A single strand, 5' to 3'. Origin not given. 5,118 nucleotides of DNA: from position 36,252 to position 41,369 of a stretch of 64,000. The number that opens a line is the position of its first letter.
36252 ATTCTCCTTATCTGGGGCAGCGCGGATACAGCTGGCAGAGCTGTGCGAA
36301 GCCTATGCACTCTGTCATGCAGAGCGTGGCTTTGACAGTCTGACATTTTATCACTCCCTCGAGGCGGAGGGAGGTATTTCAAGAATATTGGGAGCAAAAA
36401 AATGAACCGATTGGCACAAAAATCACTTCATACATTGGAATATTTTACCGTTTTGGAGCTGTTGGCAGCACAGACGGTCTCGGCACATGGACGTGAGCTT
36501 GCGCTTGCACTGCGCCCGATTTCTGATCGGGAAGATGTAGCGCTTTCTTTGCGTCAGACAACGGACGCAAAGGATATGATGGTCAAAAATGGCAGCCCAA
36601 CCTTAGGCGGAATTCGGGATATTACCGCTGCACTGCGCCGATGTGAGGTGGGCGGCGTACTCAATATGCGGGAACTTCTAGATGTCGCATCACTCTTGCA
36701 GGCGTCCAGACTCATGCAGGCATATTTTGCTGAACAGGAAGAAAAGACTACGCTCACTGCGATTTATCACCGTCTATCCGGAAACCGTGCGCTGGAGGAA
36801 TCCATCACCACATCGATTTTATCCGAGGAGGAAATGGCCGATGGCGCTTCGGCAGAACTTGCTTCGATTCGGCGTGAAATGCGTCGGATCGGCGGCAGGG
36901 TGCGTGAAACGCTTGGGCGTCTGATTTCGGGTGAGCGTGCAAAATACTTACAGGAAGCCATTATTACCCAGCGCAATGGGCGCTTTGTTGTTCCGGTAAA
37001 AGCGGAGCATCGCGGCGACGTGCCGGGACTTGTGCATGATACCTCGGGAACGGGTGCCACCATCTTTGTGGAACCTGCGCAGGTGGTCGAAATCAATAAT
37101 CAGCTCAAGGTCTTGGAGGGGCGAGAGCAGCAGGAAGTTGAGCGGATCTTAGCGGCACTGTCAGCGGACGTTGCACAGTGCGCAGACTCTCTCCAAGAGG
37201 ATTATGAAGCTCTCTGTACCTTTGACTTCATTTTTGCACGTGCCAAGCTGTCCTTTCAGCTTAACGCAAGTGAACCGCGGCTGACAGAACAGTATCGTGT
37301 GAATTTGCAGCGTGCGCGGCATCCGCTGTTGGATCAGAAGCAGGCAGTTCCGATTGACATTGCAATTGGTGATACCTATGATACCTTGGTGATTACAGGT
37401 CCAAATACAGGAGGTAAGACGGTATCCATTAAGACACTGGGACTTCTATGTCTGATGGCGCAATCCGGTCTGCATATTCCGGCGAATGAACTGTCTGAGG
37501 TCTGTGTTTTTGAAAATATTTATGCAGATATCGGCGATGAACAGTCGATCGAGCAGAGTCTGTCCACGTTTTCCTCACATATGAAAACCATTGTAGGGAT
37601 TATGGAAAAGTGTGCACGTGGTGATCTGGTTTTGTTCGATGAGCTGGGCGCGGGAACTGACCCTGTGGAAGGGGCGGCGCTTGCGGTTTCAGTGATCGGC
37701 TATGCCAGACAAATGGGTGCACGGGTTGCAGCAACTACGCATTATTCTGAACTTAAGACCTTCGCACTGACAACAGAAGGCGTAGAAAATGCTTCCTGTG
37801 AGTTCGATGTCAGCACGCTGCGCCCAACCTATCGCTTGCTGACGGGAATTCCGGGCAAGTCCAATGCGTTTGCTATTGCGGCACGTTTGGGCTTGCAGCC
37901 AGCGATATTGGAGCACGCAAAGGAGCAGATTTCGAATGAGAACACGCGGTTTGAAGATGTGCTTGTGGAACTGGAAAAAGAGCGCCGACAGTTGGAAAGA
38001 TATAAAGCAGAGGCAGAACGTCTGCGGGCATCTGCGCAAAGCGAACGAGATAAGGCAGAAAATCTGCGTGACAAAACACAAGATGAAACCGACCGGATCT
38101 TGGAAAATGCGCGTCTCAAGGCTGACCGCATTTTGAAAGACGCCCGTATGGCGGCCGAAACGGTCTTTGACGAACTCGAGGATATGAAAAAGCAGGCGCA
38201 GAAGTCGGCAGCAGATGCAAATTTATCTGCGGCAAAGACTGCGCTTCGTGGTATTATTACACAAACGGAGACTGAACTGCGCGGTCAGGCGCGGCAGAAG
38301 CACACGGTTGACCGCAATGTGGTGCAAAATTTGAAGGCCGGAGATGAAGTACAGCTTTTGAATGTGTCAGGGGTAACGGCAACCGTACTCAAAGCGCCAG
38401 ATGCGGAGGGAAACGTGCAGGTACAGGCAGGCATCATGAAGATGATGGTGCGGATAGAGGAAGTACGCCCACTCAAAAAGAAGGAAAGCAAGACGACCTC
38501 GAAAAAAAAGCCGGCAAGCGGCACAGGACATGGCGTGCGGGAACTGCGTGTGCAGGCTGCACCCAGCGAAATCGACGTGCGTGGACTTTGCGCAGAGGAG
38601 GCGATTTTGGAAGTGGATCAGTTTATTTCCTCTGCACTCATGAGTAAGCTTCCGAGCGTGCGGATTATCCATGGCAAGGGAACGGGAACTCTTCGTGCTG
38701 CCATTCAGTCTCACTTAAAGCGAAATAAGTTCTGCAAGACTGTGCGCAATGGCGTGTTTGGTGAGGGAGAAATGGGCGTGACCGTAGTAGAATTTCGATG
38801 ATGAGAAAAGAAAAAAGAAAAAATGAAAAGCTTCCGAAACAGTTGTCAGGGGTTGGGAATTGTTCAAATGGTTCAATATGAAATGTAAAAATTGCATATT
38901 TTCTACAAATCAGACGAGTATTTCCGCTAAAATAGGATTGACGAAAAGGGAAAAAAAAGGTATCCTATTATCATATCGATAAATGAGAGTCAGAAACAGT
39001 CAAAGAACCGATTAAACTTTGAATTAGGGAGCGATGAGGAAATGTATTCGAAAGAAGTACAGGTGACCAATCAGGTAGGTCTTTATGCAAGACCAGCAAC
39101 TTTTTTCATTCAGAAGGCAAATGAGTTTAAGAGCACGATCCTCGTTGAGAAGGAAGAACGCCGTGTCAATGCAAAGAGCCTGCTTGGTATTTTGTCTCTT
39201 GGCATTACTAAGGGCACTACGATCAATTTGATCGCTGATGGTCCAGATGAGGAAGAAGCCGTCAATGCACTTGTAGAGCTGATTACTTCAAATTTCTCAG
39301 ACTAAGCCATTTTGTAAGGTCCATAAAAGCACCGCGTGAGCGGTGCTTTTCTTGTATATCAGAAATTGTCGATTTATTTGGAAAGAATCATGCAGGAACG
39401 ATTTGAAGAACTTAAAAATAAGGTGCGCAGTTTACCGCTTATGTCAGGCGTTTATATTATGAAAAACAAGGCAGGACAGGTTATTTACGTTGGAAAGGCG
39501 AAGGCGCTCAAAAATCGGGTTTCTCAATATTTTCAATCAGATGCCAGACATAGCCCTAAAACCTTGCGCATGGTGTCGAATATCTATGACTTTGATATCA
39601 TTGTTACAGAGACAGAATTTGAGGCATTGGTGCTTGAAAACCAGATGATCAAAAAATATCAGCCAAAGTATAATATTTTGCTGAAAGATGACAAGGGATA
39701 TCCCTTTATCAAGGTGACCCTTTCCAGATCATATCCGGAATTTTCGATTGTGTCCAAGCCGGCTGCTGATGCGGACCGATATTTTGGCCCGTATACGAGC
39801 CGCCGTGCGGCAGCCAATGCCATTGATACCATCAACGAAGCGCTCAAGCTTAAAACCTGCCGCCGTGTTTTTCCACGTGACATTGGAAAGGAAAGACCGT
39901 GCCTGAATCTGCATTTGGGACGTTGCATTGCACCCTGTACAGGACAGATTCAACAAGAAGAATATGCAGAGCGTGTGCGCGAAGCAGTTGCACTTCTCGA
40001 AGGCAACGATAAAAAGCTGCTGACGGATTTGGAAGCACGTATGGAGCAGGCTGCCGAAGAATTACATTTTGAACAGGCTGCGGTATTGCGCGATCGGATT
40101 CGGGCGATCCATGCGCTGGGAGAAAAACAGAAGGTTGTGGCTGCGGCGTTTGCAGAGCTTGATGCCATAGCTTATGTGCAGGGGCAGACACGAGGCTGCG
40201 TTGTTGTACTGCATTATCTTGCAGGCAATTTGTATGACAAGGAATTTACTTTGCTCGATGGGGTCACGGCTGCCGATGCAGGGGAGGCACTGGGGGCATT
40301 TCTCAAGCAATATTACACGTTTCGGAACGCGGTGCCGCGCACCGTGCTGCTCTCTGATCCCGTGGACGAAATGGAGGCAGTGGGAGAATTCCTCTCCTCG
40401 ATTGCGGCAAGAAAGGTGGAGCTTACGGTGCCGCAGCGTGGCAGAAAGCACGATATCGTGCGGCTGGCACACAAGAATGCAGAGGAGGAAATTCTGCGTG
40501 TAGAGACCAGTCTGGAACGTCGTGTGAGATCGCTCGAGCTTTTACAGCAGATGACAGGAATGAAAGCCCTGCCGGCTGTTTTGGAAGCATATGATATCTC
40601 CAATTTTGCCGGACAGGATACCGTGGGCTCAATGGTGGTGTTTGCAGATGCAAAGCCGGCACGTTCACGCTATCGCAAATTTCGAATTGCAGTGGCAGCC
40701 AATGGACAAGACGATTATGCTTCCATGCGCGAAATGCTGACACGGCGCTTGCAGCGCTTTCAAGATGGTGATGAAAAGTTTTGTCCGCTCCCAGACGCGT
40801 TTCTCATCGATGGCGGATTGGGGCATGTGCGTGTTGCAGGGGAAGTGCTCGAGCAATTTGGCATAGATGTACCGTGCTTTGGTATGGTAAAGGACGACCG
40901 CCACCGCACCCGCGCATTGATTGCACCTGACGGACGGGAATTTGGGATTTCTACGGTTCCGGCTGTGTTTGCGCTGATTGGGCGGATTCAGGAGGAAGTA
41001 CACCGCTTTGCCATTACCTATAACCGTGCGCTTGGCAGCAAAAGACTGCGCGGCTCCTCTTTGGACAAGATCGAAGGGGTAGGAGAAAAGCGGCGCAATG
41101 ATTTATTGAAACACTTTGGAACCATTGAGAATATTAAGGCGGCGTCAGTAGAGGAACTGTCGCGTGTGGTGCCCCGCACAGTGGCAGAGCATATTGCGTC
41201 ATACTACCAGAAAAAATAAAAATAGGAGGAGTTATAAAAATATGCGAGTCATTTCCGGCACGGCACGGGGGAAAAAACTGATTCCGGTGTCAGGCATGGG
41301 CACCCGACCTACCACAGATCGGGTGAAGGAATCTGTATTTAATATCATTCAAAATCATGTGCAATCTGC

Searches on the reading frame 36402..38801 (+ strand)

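Call 49: search_protein_families(library=pfam, proteins=[window:36402-38801:+], max_evalue=0.00001)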
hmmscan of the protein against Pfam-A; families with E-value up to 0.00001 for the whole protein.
window:36402-38801:+ (799 aa): 3 families
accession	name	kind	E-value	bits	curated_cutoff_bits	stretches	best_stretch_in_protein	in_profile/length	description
PF00488.27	MutS_V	-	3.1e-31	109.3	30.2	1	329-510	1-184/188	MutS domain V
PF01713.27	Smr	-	1.3e-21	77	25.7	1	724-799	1-77/77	Smr domain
PF20297.4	MSSS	-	2.4e-08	34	26.8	1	646-687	1-41/42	MutS2 and Smr-associated SH3 domain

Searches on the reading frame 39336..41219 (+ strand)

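Call 49: search_protein_families(library=pfam, proteins=[window:39336-41219:+], max_evalue=0.00001)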
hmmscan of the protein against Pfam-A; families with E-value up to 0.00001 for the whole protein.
window:39336-41219:+ (627 aa): 6 families
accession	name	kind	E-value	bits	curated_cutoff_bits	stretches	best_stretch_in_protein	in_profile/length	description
PF08459.17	UvrC_RNaseH_dom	-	5.9e-46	156.7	22.3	1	404-560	1-159/159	UvrC RNAse H endonuclease domain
PF22920.2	UvrC_RNaseH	-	2.4e-26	92.3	24.3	1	275-386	2-113/116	UvrC Ribonuclease H-like domain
PF01541.30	GIY-YIG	-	1.1e-11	45.2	22.6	1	36-113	1-78/78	GIY-YIG catalytic domain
PF02151.25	UVR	-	4.2e-11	42.6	21.5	1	226-259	1-34/36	UvrB/uvrC motif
PF14520.12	HHH_5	-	2.9e-07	31.3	27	1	575-615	3-46/57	Helix-hairpin-helix domain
PF12826.13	HHH_2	-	1.7e-06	28.5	27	0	579-626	8-57/64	Helix-hairpin-helix motif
